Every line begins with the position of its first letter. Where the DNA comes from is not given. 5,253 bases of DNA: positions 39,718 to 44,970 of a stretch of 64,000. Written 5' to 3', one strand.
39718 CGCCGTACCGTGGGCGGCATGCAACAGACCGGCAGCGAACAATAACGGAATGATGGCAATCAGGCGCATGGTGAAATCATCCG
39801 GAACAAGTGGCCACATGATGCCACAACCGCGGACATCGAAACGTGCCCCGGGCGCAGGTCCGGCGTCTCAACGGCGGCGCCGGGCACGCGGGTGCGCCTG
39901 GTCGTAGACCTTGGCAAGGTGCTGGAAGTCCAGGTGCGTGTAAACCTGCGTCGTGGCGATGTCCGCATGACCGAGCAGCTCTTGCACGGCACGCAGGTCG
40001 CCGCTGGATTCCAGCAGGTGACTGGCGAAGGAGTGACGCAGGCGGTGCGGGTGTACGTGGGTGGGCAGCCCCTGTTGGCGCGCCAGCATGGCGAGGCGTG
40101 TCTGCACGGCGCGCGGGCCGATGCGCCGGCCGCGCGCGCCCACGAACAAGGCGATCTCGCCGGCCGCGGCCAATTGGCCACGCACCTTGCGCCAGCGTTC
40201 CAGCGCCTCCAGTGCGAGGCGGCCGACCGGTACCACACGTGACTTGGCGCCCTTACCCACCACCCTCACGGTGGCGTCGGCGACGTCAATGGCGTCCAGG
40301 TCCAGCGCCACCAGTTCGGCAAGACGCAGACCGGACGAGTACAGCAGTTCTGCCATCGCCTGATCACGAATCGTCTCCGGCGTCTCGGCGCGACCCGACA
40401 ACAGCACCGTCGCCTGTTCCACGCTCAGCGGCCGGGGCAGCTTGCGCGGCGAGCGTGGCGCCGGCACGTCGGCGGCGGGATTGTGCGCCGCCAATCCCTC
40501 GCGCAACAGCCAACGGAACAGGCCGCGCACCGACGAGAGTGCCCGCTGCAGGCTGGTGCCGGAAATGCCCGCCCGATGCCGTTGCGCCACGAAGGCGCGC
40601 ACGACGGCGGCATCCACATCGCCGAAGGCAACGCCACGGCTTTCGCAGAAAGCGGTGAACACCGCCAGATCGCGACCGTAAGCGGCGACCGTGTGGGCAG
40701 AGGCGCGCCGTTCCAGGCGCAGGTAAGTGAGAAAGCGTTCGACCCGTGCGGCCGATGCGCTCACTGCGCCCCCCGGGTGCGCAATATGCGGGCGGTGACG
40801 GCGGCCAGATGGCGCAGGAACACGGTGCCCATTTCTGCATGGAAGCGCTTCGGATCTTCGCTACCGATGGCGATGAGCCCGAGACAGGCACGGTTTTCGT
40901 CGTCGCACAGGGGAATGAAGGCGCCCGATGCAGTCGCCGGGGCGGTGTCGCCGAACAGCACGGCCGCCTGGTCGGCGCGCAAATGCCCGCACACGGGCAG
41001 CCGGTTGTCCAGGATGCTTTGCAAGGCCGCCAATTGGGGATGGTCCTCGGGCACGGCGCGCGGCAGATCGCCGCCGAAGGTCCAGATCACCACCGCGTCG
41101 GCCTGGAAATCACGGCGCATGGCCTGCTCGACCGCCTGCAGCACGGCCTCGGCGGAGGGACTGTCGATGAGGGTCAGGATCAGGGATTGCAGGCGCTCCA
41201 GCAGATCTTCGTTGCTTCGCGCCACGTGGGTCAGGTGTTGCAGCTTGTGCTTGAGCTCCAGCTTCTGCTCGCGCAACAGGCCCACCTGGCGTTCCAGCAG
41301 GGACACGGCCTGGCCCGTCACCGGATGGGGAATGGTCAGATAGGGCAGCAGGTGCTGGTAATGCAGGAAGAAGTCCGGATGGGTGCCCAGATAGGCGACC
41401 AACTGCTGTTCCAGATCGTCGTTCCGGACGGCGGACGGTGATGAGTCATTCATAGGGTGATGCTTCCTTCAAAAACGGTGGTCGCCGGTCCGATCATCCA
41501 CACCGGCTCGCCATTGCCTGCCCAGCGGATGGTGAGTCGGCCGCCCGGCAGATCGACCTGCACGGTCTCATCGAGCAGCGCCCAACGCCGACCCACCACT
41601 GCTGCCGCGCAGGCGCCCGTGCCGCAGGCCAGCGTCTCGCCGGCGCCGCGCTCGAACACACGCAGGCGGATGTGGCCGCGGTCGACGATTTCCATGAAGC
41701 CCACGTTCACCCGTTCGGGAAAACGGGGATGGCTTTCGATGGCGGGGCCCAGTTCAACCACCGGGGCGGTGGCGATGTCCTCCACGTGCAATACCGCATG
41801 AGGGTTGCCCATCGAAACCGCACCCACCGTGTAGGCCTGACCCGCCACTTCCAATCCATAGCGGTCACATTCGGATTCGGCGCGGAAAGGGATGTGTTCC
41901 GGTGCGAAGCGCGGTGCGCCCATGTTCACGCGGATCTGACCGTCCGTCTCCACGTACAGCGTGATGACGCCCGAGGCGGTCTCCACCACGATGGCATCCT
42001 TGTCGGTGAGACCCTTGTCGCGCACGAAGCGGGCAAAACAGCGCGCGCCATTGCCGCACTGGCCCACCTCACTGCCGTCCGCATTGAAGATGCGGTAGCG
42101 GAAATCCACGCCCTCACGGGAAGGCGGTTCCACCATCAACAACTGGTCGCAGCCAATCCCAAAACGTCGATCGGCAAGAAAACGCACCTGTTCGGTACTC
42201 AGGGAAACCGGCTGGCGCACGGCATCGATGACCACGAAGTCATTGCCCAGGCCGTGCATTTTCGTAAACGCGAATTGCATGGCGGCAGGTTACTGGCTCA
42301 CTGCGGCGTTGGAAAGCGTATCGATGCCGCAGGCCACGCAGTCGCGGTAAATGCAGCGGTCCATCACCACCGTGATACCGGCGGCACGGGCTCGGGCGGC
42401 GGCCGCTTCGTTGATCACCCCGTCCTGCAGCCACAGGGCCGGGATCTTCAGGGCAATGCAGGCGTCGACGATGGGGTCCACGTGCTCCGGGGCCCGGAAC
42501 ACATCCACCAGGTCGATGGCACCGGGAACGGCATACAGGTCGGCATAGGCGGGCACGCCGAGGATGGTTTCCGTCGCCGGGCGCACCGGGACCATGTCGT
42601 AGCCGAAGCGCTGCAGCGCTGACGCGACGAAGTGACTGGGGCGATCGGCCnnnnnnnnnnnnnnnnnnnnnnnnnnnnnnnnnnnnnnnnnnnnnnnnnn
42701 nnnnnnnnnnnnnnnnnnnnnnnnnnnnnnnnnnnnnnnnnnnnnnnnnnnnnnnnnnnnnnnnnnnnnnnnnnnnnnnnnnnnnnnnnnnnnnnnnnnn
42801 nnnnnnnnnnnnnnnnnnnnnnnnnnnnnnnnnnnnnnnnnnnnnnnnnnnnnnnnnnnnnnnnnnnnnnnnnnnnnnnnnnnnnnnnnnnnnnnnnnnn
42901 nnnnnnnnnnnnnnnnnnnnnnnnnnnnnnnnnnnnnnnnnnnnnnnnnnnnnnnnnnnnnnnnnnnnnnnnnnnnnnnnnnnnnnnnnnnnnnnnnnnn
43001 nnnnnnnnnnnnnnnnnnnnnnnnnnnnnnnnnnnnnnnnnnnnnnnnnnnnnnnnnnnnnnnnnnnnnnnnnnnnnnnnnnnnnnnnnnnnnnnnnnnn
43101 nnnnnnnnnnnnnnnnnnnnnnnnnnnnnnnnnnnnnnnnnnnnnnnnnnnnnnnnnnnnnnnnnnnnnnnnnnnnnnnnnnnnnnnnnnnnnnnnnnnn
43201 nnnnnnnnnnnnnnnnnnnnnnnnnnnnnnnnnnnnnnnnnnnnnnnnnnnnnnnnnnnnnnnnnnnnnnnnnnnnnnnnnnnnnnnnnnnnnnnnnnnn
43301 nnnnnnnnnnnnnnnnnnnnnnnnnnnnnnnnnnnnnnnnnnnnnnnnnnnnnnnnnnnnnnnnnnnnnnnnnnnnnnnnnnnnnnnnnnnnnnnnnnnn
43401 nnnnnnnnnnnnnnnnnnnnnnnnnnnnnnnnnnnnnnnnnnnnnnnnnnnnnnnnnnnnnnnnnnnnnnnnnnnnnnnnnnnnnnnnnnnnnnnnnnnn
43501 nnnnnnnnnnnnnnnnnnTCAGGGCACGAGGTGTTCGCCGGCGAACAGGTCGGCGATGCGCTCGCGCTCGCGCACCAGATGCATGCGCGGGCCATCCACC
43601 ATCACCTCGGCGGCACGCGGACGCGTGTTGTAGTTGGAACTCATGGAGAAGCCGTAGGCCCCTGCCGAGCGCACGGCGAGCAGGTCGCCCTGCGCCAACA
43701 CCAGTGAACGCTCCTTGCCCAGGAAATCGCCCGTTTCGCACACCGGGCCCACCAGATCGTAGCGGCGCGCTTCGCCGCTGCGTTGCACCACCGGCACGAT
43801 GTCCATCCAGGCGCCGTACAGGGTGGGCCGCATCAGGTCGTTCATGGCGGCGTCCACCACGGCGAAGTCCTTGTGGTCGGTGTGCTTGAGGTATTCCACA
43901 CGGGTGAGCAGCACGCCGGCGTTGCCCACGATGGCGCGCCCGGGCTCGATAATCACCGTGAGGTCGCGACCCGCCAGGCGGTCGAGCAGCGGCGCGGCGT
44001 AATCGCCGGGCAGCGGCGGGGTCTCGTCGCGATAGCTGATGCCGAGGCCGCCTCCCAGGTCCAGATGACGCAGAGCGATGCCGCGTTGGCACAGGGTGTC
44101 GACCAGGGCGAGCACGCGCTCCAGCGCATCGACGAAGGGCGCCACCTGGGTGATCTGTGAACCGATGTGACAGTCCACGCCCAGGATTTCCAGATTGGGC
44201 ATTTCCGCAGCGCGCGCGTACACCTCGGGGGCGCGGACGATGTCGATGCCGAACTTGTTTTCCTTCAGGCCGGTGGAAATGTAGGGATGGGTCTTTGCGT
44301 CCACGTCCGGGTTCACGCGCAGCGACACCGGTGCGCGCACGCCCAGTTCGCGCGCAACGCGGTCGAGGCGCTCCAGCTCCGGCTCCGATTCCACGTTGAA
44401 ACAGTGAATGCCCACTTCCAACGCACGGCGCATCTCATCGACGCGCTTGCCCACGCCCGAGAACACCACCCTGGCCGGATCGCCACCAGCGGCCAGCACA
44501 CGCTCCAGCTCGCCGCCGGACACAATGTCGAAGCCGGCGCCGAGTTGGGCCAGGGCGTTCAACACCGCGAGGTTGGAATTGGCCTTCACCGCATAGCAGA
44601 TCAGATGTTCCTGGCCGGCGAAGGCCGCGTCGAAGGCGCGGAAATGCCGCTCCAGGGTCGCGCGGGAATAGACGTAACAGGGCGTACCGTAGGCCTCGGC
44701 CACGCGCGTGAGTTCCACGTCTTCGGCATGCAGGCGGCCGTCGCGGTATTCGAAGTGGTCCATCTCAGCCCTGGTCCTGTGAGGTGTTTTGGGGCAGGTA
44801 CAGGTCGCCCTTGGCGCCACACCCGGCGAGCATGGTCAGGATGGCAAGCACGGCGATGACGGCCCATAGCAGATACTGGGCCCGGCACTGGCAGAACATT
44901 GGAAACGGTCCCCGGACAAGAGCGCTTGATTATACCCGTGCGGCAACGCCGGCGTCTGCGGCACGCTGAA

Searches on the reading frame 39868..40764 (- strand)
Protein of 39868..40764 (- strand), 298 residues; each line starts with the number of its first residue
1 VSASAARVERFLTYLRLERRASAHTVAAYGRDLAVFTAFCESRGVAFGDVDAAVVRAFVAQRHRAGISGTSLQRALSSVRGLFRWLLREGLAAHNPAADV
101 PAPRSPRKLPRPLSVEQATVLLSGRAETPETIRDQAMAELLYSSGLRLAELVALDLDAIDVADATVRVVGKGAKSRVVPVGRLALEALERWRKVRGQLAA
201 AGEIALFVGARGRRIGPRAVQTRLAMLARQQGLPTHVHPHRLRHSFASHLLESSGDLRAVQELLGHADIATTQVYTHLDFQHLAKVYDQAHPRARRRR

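Call 42: search_protein_families(library=pfam, proteins=[window:39868-40764:-], max_evalue=0.0001)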
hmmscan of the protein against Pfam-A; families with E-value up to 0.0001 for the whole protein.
window:39868-40764:- (298 aa): 3 families
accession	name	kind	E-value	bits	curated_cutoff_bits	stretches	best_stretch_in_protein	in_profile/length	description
PF00589.27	Phage_integrase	-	1.2e-44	152.6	27.1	1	117-282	7-172/172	Phage integrase family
PF02899.23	Phage_int_SAM_1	-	2.5e-22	79.4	22.3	1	8-90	1-83/83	Phage integrase, N-terminal SAM-like domain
PF13495.12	Phage_int_SAM_4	-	2.8e-05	24.9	27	0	9-89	3-81/85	Phage integrase, N-terminal SAM-like domain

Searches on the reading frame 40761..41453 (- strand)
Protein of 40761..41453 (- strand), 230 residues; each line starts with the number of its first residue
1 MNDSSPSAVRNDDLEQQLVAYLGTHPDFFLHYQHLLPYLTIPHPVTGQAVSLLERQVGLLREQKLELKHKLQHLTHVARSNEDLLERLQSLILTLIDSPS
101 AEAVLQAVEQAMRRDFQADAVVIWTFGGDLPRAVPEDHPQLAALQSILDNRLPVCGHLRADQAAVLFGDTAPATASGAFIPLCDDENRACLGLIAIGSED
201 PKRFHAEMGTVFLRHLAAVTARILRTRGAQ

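Call 42: search_protein_families(library=pfam, proteins=[window:40761-41453:-], max_evalue=0.0001)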
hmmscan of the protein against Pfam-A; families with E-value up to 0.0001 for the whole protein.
window:40761-41453:- (230 aa): 1 family
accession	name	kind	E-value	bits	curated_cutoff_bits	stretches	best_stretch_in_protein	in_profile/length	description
PF04340.18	DUF484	-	1.3e-43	149.8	24.2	1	16-224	9-214/219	Protein of unknown function, DUF484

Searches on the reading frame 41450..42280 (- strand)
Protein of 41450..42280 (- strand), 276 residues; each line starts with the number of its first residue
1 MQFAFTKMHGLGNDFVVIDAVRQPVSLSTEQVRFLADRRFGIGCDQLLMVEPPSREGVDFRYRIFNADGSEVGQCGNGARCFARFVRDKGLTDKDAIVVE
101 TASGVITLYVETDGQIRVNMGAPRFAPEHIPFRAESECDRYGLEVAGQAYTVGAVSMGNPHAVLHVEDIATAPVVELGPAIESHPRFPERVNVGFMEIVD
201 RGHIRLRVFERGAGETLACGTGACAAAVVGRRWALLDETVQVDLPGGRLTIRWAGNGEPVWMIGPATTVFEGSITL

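Call 42: search_protein_families(library=pfam, proteins=[window:41450-42280:-], max_evalue=0.0001)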
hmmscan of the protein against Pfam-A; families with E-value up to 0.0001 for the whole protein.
window:41450-42280:- (276 aa): 2 families
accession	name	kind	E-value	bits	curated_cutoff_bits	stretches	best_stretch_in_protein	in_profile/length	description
PF01678.24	DAP_epimerase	-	1.1e-66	222.8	34.7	2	154-268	2-120/121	Diaminopimelate epimerase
PF02567.21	PhzC-PhzF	-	1.1e-08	35.4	27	1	4-227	3-225/281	Phenazine biosynthesis-like protein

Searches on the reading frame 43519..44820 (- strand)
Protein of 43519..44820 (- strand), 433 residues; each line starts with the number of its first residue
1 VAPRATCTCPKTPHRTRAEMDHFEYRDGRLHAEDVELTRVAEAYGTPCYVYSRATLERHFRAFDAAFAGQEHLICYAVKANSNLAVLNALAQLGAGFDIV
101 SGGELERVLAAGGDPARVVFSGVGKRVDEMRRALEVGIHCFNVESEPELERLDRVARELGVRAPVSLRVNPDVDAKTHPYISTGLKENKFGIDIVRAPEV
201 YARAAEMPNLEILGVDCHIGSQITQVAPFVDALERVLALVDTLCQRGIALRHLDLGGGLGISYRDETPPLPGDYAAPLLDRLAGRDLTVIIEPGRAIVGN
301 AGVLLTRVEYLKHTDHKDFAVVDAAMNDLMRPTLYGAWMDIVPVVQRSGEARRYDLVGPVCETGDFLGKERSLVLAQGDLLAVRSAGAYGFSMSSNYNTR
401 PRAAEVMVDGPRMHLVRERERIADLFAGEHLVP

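Call 42: search_protein_families(library=pfam, proteins=[window:43519-44820:-], max_evalue=0.0001)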
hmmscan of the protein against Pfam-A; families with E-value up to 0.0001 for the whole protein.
window:43519-44820:- (433 aa): 3 families
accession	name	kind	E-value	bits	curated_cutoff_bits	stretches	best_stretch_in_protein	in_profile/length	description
PF02784.22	Orn_Arg_deC_N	-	1.6e-75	254.1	23.4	1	54-299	2-247/247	Pyridoxal-dependent decarboxylase, pyridoxal binding domain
PF00278.28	Orn_DAP_Arg_deC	-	1.8e-27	95.9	23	1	48-387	1-95/95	Pyridoxal-dependent decarboxylase, C-terminal sheet domain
PF01168.26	Ala_racemase_N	-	1.3e-05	25.5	24.1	1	55-252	5-192/220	Alanine racemase, N-terminal domain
